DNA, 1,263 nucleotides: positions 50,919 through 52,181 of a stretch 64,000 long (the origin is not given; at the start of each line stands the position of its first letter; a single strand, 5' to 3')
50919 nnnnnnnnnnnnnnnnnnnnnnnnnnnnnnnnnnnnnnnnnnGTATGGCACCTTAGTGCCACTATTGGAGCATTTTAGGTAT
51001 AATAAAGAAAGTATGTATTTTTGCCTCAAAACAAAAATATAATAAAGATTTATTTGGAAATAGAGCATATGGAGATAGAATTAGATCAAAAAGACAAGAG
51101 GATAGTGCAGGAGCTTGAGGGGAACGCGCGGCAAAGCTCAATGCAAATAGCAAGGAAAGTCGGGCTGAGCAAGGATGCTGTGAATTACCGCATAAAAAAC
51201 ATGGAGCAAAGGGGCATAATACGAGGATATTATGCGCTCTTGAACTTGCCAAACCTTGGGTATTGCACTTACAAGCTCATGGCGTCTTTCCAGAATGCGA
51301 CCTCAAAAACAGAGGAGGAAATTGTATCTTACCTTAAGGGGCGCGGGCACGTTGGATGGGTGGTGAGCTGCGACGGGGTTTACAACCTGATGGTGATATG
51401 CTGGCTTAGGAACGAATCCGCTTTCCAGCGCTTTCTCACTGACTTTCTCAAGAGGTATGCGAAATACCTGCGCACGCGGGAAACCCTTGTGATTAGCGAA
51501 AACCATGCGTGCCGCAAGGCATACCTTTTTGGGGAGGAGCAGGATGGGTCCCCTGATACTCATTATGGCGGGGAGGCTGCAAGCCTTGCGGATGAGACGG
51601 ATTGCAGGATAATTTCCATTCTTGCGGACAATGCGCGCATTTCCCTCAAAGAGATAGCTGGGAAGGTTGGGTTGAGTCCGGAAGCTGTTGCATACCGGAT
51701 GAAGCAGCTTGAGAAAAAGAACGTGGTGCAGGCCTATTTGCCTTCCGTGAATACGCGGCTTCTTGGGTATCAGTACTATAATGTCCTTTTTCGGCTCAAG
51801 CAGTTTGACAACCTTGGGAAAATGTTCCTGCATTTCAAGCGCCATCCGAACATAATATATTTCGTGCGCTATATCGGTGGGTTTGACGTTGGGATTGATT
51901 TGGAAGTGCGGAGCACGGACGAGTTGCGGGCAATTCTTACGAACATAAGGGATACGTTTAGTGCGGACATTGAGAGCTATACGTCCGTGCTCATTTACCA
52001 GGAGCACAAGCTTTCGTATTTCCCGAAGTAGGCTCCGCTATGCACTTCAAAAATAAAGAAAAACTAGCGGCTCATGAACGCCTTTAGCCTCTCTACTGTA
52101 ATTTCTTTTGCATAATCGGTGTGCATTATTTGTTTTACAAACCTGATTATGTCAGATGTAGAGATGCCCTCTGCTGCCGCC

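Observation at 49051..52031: Radical SAM enzyme plus overlapping unknown partner, divergently paired with a fused double-Lrp regulator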

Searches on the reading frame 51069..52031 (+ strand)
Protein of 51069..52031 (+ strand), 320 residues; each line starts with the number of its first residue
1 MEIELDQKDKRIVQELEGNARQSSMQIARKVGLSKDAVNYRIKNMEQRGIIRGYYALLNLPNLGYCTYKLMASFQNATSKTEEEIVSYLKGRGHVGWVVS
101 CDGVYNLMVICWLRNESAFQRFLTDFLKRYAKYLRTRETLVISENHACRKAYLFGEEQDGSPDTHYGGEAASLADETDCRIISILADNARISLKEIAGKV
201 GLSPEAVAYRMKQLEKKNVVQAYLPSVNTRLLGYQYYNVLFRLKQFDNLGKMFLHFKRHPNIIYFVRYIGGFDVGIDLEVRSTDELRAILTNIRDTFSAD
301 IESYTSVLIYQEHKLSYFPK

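Call 3: search_protein_families(library=pfam, proteins=[window:51069-52031:+], max_evalue=0.1)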
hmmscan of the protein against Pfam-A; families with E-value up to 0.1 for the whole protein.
window:51069-52031:+ (320 aa): 33 families (the best 25 are shown)
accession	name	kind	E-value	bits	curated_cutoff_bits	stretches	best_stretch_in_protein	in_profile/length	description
PF13412.12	HTH_24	-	3.5e-30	103.7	21.9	2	175-221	2-48/48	Winged helix-turn-helix DNA-binding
PF13404.12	HTH_AsnC-type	-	4.4e-28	97.2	27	2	175-215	2-42/42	AsnC-type helix-turn-helix domain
PF12840.13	HTH_20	-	2.8e-11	43.6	27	2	11-52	8-49/51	Helix-turn-helix domain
PF01047.28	MarR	-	7.5e-11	42.2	24.6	2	177-221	4-48/59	MarR family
PF12802.13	MarR_2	-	1.7e-09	38.1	27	2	11-52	9-51/61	MarR family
PF01037.27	AsnC_trans_reg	-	7.9e-08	32.5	25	1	82-144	11-73/73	Lrp/AsnC ligand binding domain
PF22451.2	NirdL-like_HTH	-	1.5e-06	28.2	27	1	26-52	21-47/47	Siroheme decarboxylase NirDL-like HTH domain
PF13545.12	HTH_Crp_2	-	7.1e-06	26.3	27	0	190-221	22-53/70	Crp-like helix-turn-helix domain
PF01726.22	LexA_DNA_bind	-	1e-05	25.6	23.7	1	192-221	27-57/65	LexA DNA binding domain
PF04967.18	HTH_10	-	7.2e-05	23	23.1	0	189-217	22-50/53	HTH DNA binding domain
PF01022.26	HTH_5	-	7.2e-05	23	22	0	175-221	1-46/47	Bacterial regulatory protein, arsR family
PF13518.12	HTH_28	-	8e-05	23.1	25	0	11-50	4-41/52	Helix-turn-helix domain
PF08279.18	HTH_11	-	0.00013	22.3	25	0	181-234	5-54/55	HTH domain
PF08461.16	HTH_12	-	0.00017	21.9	21.4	0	33-52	30-49/66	Ribonuclease R winged-helix domain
PF25212.1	HVO_A0114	-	0.00025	21.2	27.6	0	5-52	20-67/84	HVO_A0114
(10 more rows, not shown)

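Call 4: search_protein_families(library=ncbifam, proteins=[window:51069-52031:+], max_evalue=0.1)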
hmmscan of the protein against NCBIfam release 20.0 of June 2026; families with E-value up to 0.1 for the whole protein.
window:51069-52031:+ (320 aa): 34 families (the best 25 are shown)
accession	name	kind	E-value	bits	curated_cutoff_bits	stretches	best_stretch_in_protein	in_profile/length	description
NF040820.1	trans_reg_LrpA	equivalog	4e-22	78.6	250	2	5-117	2-112/141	HTH-type transcriptional regulator LrpA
NF008370.0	PRK11169.1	equivalog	1.1e-20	73.9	233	2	4-144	11-152/164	leucine-responsive transcriptional regulator Lrp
NF053758.1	ChrTpTrnRegChrS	equivalog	1.3e-20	73.8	250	2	3-125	10-130/158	chromate efflux transcriptional regulator ChrS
NF040947.1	trans_reg_LysM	equivalog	4.6e-20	71.8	180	2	5-117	1-109/136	HTH-type transcriptional regulator LysM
NF041396.1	TranRegLrp_Halo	equivalog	1e-19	70.9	190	2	176-311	5-139/149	HTH-type transcriptional regulator Lrp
NF008384.0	PRK11179.1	equivalog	1.2e-19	70.7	227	2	3-149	5-149/153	transcriptional regulator AsnC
NF041395.1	TranRegLrpA1_Halo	equivalog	3.2e-14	53.1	250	2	7-108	5-104/142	HTH-type transcriptional regulator LrpA1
TIGR04176.1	MarR_EPS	equivalog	1.5e-10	41.1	88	2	175-258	3-86/105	MarR family EPS-associated transcriptional regulator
NF040708.3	Siroheme_Dcarb_AhbA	equivalog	1.1e-09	38.2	140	2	25-94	20-89/144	siroheme decarboxylase subunit alpha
NF033788.1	HTH_metalloreg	subfamily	1.6e-07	31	55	1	172-221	7-56/77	metalloregulator ArsR/SmtB family transcription factor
TIGR01884.1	cas_HTH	subfamily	8.6e-07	28.5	60.2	2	175-221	141-187/202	CRISPR-associated CARF protein Csa3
TIGR02985.1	Sig70_bacteroi1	subfamily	9e-06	26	126.4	1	178-213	118-153/162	RNA polymerase sigma-70 factor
NF040707.3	Siroheme_Dcarb_AhbB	equivalog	1.8e-05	24.5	125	1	25-68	17-60/146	siroheme decarboxylase subunit beta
NF053606.1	Sta1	subfamily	9.4e-05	22.5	80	0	5-52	18-65/100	Sta1 family transcriptional regulator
NF003210.0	PRK04172.1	equivalog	9.4e-05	21.4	350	0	4-52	3-51/496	phenylalanine--tRNA ligase subunit alpha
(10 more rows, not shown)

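Call 36: search_solved_structures(query=window:51069-52031:+, max_evalue=0.001)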
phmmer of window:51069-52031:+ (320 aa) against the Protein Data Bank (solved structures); distinct sequences matched with E-value up to 0.001: 24.
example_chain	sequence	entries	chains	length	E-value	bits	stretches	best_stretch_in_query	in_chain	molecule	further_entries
1i1g_A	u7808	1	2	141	7.7e-12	48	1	5-121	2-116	TRANSCRIPTIONAL REGULATOR LRPA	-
2w25_A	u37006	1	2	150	5.9e-10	41.8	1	4-148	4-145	PROBABLE TRANSCRIPTIONAL REGULATORY PROTEIN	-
2efo_A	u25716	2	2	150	8.1e-10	41.4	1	5-77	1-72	150aa long hypothetical transcriptional regulator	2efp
2vbw_A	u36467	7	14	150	8.3e-10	41.3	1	4-148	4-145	TRANSCRIPTIONAL REGULATORY PROTEIN | PROBABLE TRANSCRIPTIONAL REGULATORY PROTEIN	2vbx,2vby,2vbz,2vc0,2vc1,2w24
2w29_A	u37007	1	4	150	8.4e-10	41.3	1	4-148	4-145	PROBABLE TRANSCRIPTIONAL REGULATORY PROTEIN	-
2ivm_A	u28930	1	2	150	1.1e-09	40.9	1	4-148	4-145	TRANSCRIPTIONAL REGULATORY PROTEIN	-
2e7w_A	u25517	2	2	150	1.2e-09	40.8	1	5-75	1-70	150aa long hypothetical transcriptional regulator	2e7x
2efq_A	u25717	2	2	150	1.2e-09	40.8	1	5-74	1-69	150aa long hypothetical transcriptional regulator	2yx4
2pmh_A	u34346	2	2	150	1.3e-09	40.6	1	5-73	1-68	150aa long hypothetical transcriptional regulator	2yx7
2qz8_A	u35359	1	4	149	1.5e-09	40.5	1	5-148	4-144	Probable transcriptional regulatory protein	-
2efn_A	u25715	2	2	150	2.2e-09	39.9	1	5-75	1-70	150aa long hypothetical transcriptional regulator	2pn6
2cg4_A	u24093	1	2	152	1.3e-08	37.3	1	5-149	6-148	REGULATORY PROTEIN ASNC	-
1ri7_A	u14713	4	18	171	1.4e-08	37.3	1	174-314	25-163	Putative transcriptional regulator | Putative HTH-type transcriptional regulator PH1519 | Uncharacterized HTH-type transcriptional regulator PH1519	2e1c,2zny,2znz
2cyy_A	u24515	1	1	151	1.4e-08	37.2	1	174-314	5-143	Putative HTH-type transcriptional regulator PH1519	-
2p5v_A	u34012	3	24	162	1e-07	34.4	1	3-136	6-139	Transcriptional regulator, LRP/AsnC family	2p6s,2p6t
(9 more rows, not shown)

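Call 45: find_homologous_proteins(query=window:51069-52031:+, max_evalue=1e-10)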
Query window:51069-52031:+ (320 aa): 73 proteins with E <= 1e-10 among 1145 candidates.
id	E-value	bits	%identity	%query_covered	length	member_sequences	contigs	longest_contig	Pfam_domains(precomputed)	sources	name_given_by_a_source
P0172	7.8e-212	720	100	100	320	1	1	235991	PF22451.3,PF01047.29,PF12840.14,PF13412.13,PF01037.29,PF13404.13,PF12802.14,PF13545.13,PF01726.23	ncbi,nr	ncbi:HTH-type transcriptional regulator Ptr1 [Candidatus Anstonella stagnisolia]|nr:HTH-type transcr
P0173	1.3e-129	450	61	100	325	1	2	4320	PF22451.3,PF01047.29,PF13412.13,PF04967.19,PF13404.13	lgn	-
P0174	2.7e-129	449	60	100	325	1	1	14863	PF01047.29,PF13412.13,PF13404.13,PF05891.19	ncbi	-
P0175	4.0e-128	445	59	99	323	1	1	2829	PF22451.3,PF01047.29,PF12840.14,PF13412.13,PF01037.29,PF13404.13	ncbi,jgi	jgi:DNA-binding Lrp family transcriptional regulator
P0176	9.2e-127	440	60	99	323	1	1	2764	PF22451.3,PF01047.29,PF13412.13,PF08279.19,PF01037.29,PF13404.13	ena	-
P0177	2.2e-126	439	59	100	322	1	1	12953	PF01047.29,PF13412.13,PF01037.29,PF13404.13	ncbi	-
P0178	6.3e-125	434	58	100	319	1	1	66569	PF22451.3,PF01047.29,PF13412.13,PF08279.19,PF01037.29,PF13404.13,PF23438.2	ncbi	-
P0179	1.4e-123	430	59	100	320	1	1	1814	PF01047.29,PF13412.13,PF01037.29,PF13404.13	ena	-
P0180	2.7e-123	429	57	100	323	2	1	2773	PF01047.29,PF12840.14,PF13412.13,PF08279.19,PF13404.13,PF12802.14,PF13545.13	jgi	jgi:Lrp/AsnC family leucine-responsive transcriptional regulator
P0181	4.5e-123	428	59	99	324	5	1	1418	PF01047.29,PF12840.14,PF13412.13,PF08279.19,PF13404.13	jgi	-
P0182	5.1e-123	428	58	96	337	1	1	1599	PF01047.29,PF12840.14,PF13412.13,PF08279.19,PF01022.27,PF13404.13,PF12802.14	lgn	-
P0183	8.4e-123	427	57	99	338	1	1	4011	PF22451.3,PF01047.29,PF12840.14,PF13412.13,PF01037.29,PF13404.13,PF12802.14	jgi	-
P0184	4.1e-122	425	59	99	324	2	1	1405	PF01047.29,PF13412.13,PF08279.19,PF01022.27,PF13404.13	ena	-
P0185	1.9e-121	423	58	98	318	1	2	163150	PF12840.14,PF13412.13,PF01022.27,PF13404.13,PF13545.13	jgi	jgi:Lrp/AsnC family leucine-responsive transcriptional regulator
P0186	3.6e-121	422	57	99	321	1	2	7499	PF22451.3,PF01047.29,PF13412.13,PF01037.29,PF13404.13,PF12802.14,PF13545.13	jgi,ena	jgi:Lrp/AsnC family leucine-responsive transcriptional regulator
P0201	8.2e-112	391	52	99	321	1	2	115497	PF01047.29,PF13412.13,PF01037.29,PF13404.13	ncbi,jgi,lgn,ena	-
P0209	4.9e-101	356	49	95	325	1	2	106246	PF01047.29,PF13412.13,PF01037.29,PF13404.13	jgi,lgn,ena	jgi:Lrp/AsnC family transcriptional regulator, leucine-responsive regulatory protein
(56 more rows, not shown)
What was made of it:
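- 51069..52031 (+): Single-chain double Lrp/AsnC regulator, 320 aa. Module 1 is about residues 1-150 (51069-51518). Module 2 is about residues 174-320 (51588-52028). Call 45: about 40 orthologues; NCBI names it 'Ptr1'.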

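Call 46: find_encoding_contigs(protein=P0185, flank=4000, max_places=1)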
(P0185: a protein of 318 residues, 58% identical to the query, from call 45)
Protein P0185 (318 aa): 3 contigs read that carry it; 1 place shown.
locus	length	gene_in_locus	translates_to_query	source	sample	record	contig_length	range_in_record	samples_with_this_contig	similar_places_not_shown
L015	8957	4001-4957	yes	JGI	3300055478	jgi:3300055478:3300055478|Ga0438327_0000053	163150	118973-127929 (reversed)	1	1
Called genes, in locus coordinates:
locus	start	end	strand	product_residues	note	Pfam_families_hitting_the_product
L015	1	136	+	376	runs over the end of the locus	PF00579:tRNA-synt_1b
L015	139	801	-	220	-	PF16715:CDPS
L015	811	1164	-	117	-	-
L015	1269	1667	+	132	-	-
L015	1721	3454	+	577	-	PF08915:tRNA-Thr_ED, PF00587:tRNA-synt_2b, PF03129:HGTP_anticodon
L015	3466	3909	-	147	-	-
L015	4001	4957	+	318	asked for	PF01022:HTH_5 (faint), PF12840:HTH_20 (faint), PF13404:HTH_AsnC-type, PF13412:HTH_24, PF13545:HTH_Crp_2 (faint), PF13404:HTH_AsnC-type (weak), PF13412:HTH_24 (weak)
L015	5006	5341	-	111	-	PF02452:PemK_toxin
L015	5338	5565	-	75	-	PF01402:RHH_1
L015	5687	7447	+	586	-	PF02310:B12-binding, PF04055:Radical_SAM, PF13282:DUF4070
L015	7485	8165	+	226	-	-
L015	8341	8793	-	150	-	-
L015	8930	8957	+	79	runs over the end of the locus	-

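Call 47: find_encoding_contigs(protein=P0201, flank=4000, max_places=1)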
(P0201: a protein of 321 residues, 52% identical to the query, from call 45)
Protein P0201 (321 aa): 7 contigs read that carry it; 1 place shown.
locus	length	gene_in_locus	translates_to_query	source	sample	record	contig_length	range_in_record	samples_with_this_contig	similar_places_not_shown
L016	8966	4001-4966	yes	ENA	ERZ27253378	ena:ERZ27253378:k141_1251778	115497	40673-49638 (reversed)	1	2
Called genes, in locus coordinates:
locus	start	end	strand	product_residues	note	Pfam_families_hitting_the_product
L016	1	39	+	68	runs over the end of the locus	-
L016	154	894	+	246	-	PF01988:VIT1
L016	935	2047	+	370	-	PF01946:Thi4 (weak), PF00890:FAD_binding_2, PF01266:DAO, PF01593:Amino_oxidase (faint), PF07992:Pyr_redox_2 (weak), PF13450:NAD_binding_8 (weak), PF13738:Pyr_redox_3 (weak)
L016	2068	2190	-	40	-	-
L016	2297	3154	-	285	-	PF03239:FTR1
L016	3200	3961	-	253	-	PF14518:Haem_oxygenas_2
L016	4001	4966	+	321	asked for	PF01047:MarR (faint), PF13404:HTH_AsnC-type, PF13412:HTH_24, PF01037:AsnC_trans_reg (faint), PF13404:HTH_AsnC-type, PF13412:HTH_24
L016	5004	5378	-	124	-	PF14464:Prok-JAB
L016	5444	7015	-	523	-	PF00999:Na_H_Exchanger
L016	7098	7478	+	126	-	-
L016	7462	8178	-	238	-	PF00175:NAD_binding_1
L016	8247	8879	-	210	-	-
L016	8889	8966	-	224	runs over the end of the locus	-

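Call 48: find_encoding_contigs(protein=P0209, flank=4000, max_places=1)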
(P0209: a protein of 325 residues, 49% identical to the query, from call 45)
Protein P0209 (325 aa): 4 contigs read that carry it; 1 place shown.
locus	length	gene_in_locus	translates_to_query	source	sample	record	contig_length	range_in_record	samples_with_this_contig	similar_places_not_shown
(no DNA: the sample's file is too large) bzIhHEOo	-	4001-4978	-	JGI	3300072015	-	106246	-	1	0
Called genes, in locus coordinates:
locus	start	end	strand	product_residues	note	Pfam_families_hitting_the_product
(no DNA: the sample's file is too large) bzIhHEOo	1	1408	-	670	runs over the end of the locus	PF03477:ATP-cone, PF13597:NRDD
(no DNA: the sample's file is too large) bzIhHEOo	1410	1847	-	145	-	PF22811:Zn_ribbon_NrdR, PF03477:ATP-cone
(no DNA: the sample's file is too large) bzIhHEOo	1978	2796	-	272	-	PF02540:NAD_synthase (weak), PF01171:ATP_bind_3, PF01507:PAPS_reduct (weak), PF03054:tRNA_Me_trans, PF06508:QueC (weak), PF24167:DUF7411 (faint)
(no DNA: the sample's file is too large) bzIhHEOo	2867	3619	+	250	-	PF04402:SIMPL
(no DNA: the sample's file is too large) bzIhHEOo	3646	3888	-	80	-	-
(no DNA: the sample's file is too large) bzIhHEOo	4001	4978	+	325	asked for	PF01047:MarR (faint), PF13404:HTH_AsnC-type, PF13412:HTH_24, PF01037:AsnC_trans_reg (faint), PF13404:HTH_AsnC-type, PF13412:HTH_24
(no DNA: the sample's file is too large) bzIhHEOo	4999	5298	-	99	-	-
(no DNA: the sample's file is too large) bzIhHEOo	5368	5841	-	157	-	PF12802:MarR_2 (weak), PF01047:MarR (weak), PF24034:DUF7343 (weak)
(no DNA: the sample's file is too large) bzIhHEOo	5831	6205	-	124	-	PF01592:NifU_N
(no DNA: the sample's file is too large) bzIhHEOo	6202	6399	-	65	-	PF08984:DUF1858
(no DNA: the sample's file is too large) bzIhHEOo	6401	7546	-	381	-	PF00266:Aminotran_5, PF01212:Beta_elim_lyase (weak), PF01041:DegT_DnrJ_EryC1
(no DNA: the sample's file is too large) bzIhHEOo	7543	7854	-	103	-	PF01022:HTH_5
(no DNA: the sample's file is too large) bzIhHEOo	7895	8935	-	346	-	PF13207:AAA_17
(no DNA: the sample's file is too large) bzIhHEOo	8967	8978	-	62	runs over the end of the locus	-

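Call 60: search_protein_families(library=padloc, proteins=[window:51069-52031:+], max_evalue=0.1)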
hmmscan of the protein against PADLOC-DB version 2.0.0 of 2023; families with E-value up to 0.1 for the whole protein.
window:51069-52031:+ (320 aa): 17 families
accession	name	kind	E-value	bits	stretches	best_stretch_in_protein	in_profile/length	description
PDLC01866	CARF3--CARF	-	5e-11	41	2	3-52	135-184/207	-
PDLC01434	CasR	-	3.5e-10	38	2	175-221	127-172/191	"CAS-I,CAS-II,CAS-III,CAS-IV,CAS-V,CAS-VI; associated_signaling"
PDLC01268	CasR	-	7.9e-09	33.7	2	176-221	124-168/179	"CAS-I,CAS-II,CAS-III,CAS-IV,CAS-V,CAS-VI; associated_signaling"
PDLC01858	CARF3--CARF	-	1.7e-08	32.7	1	2-55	139-195/204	-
PDLC01848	CARF3--CARF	-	8.9e-08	30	2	4-54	134-182/197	-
PDLC01438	Csa3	-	3.1e-07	28.7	1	171-227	143-193/305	"CAS-I,CAS-II,CAS-III,CAS-IV,CAS-V,CAS-VI; associated_signaling"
PDLC01044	Csa3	-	6.1e-07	27.5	1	3-53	132-183/194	Type I-A associated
PDLC01879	CARF3--CARF_TM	-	2.4e-05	22.1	1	175-255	155-218/222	-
PDLC01852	CARF3--CARF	-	3.7e-05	21.7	1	175-222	142-189/208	-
PDLC01850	CARF3--CARF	-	3.8e-05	21.7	0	5-51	143-189/209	-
PDLC01853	CARF3--CARF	-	4.2e-05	21.3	1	5-52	136-185/209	-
PDLC04133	mad1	-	6.7e-05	21.1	1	189-214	4-29/60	mads_1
PDLC01857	CARF3--CARF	-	9.3e-05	20.1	1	5-52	129-174/201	-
PDLC01849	CARF3--CARF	-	0.00044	18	1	2-53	133-183/197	-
PDLC01860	CARF3--CARF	-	0.0028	15.8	1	175-222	142-189/210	-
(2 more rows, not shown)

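Call 69: search_solved_structures(query=A4, max_evalue=1)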
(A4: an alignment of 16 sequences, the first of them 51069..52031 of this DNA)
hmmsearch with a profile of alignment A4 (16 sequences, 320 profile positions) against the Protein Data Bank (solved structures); distinct sequences matched with E-value up to 1: 55.
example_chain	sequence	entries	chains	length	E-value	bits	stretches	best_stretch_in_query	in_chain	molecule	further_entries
1ri7_A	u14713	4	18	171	6.5e-19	71.2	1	168-314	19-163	Putative transcriptional regulator | Putative HTH-type transcriptional regulator PH1519 | Uncharacterized HTH-type transcriptional regulator PH1519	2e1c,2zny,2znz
2cyy_A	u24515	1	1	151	1.5e-18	70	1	172-314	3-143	Putative HTH-type transcriptional regulator PH1519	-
1i1g_A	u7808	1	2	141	2.6e-17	65.9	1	5-125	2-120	TRANSCRIPTIONAL REGULATOR LRPA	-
2efo_A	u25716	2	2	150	3e-12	49.3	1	5-129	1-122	150aa long hypothetical transcriptional regulator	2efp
9w4v_A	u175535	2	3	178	3.9e-12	48.9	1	168-294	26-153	Uncharacterized HTH-type transcriptional regulator PH0140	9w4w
7fby_A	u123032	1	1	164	4.3e-12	48.8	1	169-294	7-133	Transcriptional regulatory protein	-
2efq_A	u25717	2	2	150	4.3e-12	48.8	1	5-128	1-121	150aa long hypothetical transcriptional regulator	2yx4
2pmh_A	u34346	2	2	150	4.3e-12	48.8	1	5-128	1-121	150aa long hypothetical transcriptional regulator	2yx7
2e7w_A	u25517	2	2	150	4.4e-12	48.8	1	5-128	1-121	150aa long hypothetical transcriptional regulator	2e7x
2efn_A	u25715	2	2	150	5.1e-12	48.5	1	5-128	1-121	150aa long hypothetical transcriptional regulator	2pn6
2dbb_A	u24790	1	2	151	6.5e-12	48.2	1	172-304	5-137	Putative HTH-type transcriptional regulator PH0061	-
8q90_A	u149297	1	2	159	1.7e-11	46.8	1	170-295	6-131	AsnC family transcriptional regulator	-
2gqq_A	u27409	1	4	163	3.1e-10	42.7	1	4-142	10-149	Leucine-responsive regulatory protein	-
2l4a_A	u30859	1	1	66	6.8e-10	41.6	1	4-59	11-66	Leucine responsive regulatory protein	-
2cfx_A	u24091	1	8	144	3.8e-09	39.1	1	173-275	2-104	HTH-TYPE TRANSCRIPTIONAL REGULATOR LRPC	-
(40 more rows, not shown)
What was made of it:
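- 51069..52031 (+): Calls 3, 4, 36 and 69.
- On Lrp/AsnC transcription regulators: Both halves align to full-length solved regulators (calls 36, 69).
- On Siroheme decarboxylase AhbA/AhbB/NirDL: NirD-like 4CH7 ranks 26th at 24.7 bits, behind 25 regulators (call 69).
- Closest known: Archaeal Lrp/AsnC. Same: Each half is a full HTH plus RAM module that aligns end to end with these proteins (calls 36, 69).
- Checked: Residues 4-148 and 174-314 each align to full-length solved Lrp regulators (calls 3, 36, 69).
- Twenty-five solved Lrp regulators score 30-71 bits, against 24.7 bits for NirD-like (calls 36, 69). Genuine regulators outrank NirD-like 4CH7/4CZC by up to 46 bits (call 69).
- Tried and rejected: It was rejected by the cut-offs and by PDB sequence and profile searches that rank true regulators far above NirD-like (calls 36, 69).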

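Call 70: search_protein_families(library=pfam, proteins=[L015:3466-3909:-, L016:3200-3961:-], max_evalue=0.001)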
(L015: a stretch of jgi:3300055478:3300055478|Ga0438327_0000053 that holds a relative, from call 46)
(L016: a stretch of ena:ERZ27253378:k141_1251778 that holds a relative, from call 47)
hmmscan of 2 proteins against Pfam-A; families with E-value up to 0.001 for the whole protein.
L015:3466-3909:- (147 aa): 0 families

L016:3200-3961:- (253 aa): 1 family
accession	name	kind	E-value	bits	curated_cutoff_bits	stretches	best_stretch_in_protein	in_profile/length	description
PF14518.11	Haem_oxygenas_2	-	5.6e-18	65.8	28.9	1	62-228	4-176/177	Iron-containing redox enzyme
